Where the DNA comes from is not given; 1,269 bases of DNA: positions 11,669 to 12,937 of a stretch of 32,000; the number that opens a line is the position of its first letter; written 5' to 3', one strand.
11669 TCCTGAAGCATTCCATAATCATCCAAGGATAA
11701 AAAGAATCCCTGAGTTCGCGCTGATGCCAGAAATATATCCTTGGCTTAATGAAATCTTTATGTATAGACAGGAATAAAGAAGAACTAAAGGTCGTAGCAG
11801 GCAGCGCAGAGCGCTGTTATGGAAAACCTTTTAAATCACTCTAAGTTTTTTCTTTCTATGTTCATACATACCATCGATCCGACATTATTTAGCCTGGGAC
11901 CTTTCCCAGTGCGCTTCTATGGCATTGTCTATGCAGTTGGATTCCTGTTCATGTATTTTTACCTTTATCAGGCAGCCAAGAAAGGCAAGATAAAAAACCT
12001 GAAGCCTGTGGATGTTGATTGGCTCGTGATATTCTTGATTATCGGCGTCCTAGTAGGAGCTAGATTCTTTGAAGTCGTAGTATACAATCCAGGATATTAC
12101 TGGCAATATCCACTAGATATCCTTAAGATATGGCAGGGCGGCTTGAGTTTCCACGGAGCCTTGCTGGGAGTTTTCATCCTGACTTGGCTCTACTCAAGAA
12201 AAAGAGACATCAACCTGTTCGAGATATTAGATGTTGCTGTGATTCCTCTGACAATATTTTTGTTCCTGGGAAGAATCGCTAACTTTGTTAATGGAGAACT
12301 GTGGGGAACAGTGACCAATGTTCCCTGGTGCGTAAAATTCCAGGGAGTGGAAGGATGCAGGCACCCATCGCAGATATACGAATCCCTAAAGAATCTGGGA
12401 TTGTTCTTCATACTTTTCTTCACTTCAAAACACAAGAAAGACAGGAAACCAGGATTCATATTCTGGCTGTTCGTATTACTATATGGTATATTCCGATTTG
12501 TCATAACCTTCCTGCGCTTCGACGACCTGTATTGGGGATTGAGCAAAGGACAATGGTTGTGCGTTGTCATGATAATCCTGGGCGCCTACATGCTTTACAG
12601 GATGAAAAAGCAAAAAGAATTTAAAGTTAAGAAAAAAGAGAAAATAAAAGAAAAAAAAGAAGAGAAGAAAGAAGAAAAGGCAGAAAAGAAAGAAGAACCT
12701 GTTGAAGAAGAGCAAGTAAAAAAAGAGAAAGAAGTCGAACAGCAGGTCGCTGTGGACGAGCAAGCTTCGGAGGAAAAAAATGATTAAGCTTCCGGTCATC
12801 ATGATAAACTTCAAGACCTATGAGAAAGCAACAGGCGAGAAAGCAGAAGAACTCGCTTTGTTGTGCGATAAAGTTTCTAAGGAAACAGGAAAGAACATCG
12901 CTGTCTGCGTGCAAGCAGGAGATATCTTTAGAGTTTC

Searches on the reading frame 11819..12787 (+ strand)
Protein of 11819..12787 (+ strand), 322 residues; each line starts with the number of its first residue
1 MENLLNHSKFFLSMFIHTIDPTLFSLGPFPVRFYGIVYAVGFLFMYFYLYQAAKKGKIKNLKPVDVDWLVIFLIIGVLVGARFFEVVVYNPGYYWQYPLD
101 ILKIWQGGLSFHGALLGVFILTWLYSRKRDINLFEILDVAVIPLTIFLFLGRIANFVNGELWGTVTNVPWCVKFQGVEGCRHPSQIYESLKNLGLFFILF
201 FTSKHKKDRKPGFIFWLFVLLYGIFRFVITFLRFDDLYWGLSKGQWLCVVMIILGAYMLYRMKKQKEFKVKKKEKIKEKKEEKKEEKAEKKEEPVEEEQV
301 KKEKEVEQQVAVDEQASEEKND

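Call 26: search_protein_families(library=pfam, proteins=[window:11819-12787:+], max_evalue=0.001)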
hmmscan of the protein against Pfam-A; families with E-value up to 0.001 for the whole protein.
window:11819-12787:+ (322 aa): 2 families
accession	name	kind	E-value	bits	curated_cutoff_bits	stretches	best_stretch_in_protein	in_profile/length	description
PF01790.23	LGT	-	4.5e-70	236.1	24.9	1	21-260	1-239/240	Prolipoprotein diacylglyceryl transferase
PF17555.7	TssN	-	0.00031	20.7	30.3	1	199-319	82-202/274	Type VI secretion system, TssN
